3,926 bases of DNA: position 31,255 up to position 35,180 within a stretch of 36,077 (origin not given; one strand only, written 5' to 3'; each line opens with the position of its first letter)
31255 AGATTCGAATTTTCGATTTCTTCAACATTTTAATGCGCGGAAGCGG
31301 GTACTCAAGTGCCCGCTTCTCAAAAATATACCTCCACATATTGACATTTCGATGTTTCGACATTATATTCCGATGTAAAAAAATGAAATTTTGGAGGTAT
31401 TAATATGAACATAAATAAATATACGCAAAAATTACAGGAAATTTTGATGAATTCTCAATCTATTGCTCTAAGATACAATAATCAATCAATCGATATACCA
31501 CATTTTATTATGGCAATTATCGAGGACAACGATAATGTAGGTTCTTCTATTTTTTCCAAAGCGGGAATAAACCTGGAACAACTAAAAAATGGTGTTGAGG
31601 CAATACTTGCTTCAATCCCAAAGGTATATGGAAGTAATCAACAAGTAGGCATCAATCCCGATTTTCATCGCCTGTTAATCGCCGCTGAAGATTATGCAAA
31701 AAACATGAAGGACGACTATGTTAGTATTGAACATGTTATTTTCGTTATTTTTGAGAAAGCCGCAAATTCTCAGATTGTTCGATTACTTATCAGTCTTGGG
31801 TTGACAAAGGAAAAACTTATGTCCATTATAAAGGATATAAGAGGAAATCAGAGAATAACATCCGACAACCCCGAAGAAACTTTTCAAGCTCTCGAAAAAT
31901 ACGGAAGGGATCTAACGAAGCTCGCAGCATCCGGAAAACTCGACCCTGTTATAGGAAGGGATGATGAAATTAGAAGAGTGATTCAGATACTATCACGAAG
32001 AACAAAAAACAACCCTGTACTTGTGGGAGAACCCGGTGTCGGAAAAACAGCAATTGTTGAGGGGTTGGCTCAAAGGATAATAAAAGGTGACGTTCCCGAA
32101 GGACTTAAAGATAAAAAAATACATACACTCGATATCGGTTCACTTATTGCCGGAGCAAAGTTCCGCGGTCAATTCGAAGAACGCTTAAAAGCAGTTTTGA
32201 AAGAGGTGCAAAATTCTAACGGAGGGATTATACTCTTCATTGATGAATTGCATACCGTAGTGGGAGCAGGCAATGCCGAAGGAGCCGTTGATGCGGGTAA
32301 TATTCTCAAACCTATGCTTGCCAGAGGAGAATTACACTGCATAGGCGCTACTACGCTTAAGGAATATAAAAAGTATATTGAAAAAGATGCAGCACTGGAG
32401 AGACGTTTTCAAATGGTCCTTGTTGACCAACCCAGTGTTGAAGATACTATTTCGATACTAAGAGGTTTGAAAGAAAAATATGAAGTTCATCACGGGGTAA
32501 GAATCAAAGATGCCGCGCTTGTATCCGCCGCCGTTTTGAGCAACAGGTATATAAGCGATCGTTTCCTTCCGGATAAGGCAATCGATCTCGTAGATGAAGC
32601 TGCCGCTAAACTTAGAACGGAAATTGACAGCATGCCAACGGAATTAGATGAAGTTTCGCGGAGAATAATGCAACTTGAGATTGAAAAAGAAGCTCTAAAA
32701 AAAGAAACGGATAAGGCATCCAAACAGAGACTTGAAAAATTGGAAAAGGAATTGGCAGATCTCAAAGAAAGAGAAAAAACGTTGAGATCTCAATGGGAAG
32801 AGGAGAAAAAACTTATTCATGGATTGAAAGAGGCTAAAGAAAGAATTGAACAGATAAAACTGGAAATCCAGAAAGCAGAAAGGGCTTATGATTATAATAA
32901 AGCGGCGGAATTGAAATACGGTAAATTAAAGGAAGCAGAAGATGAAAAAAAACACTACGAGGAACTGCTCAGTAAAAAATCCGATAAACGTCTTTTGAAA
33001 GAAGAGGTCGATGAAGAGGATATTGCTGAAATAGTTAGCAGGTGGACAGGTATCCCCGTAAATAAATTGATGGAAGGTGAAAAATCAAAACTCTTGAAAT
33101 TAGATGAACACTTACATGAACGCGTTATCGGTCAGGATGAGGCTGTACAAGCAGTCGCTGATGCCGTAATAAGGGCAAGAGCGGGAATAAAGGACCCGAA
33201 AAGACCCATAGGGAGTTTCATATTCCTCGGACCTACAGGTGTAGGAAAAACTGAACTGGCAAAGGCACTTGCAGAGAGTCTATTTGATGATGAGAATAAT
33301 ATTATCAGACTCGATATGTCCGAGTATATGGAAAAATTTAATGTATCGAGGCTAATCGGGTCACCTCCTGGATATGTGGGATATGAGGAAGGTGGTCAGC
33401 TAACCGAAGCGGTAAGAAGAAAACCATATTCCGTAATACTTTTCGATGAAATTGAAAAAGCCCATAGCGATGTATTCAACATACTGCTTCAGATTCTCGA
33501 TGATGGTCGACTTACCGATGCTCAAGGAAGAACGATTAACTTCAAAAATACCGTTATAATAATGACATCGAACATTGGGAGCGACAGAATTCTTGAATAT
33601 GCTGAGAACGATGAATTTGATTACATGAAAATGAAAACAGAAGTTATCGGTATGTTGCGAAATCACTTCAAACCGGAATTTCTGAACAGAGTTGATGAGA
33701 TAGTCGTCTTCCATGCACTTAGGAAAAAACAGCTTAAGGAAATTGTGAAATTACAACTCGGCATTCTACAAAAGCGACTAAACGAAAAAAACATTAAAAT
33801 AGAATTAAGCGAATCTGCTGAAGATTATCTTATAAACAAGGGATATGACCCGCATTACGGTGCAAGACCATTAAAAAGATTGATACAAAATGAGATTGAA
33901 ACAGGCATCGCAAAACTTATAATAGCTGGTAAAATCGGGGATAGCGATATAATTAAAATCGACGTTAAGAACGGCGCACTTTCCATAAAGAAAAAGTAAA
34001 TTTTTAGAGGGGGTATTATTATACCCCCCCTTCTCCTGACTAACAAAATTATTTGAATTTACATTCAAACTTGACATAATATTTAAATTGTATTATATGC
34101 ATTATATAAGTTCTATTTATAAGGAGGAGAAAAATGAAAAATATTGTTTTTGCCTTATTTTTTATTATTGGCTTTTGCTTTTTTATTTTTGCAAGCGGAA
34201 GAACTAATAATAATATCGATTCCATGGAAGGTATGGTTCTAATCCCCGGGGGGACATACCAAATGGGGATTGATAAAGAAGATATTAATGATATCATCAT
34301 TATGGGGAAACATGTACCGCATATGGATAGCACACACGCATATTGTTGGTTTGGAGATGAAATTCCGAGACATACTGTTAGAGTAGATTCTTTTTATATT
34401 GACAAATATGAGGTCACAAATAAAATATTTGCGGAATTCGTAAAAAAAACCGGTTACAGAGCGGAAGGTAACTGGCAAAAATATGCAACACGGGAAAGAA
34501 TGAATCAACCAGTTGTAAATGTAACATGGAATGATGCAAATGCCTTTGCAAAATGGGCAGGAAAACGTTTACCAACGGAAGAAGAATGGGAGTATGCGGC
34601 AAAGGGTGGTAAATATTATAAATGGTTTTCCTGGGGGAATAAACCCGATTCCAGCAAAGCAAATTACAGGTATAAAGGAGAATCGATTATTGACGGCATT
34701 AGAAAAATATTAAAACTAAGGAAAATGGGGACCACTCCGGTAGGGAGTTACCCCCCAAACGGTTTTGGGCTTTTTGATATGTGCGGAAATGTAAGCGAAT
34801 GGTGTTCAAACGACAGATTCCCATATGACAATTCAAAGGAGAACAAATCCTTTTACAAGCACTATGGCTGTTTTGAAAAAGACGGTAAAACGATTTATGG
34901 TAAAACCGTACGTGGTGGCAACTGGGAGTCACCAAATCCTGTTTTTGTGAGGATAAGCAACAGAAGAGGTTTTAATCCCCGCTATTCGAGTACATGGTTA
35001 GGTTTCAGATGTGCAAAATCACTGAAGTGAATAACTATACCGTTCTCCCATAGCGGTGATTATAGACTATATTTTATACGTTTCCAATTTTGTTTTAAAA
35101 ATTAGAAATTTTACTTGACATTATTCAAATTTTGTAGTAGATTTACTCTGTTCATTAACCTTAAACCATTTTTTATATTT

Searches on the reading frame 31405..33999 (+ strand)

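Call 27: search_protein_families(library=pfam, proteins=[window:31405-33999:+], max_evalue=0.001)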
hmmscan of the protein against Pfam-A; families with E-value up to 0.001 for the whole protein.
window:31405-33999:+ (864 aa): 27 families (the best 25 are shown)
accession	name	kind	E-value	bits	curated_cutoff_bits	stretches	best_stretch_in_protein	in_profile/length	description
PF07724.20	AAA_2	-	1.4e-72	243.6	27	1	600-766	1-166/166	AAA domain (Cdc48 subfamily)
PF17871.7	AAA_lid_9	-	3.7e-35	120.4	22.8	1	344-446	1-103/104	AAA lid domain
PF10431.15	ClpB_D2-small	-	4.2e-26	91.2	21.9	1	772-852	1-81/81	C-terminal, D2-small domain, of ClpB protein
PF00004.35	AAA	-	2.1e-24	86.9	21.2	2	205-318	2-110/131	ATPase family associated with various cellular activities (AAA)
PF02861.25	Clp_N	-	7.5e-20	71.3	20.7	2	18-68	2-52/53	Clp amino terminal domain, pathogenicity island component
PF07728.20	AAA_5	-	2.3e-19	70.2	22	1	605-726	2-125/139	AAA domain (dynein-related subfamily)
PF13191.12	AAA_16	-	7.2e-12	46.6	32.6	1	182-228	2-51/167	AAA ATPase domain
PF13401.12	AAA_22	-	1.4e-10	42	27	1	604-700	7-110/130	AAA domain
PF00158.32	Sigma54_activat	-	2.3e-08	34.3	20.2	1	604-722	24-141/168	Sigma-54 interaction domain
PF13173.12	AAA_14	-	5.7e-08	33.3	27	0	606-701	6-88/129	AAA domain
PF20720.3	nSTAND3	-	7.7e-07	29.4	27.2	0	606-643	21-58/155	Novel STAND NTPase 3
PF01695.23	IstB_IS21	-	1.3e-06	28.5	24.1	0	199-266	90-153/238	IstB-like ATP binding protein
PF12775.13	AAA_7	-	3.4e-06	27.1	25.8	0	605-653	36-84/181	P-loop containing dynein motor region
PF01637.24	ATPase_2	-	5e-06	26.9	33.2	0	185-360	4-200/225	ATPase domain predominantly from Archaea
PF20030.5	bpMoxR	-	7.1e-06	25.7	27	0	605-723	34-145/205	MoxR domain in the MoxR-vWA-beta-propeller ternary systems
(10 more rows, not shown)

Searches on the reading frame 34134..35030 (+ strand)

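Call 27: search_protein_families(library=pfam, proteins=[window:34134-35030:+], max_evalue=0.001)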
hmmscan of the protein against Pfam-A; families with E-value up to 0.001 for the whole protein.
window:34134-35030:+ (298 aa): 1 family
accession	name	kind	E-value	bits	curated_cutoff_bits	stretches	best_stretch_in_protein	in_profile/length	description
PF03781.23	FGE-sulfatase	-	1.6e-57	195.5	23.3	1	31-295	2-255/255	Sulfatase-modifying factor enzyme 1-like domain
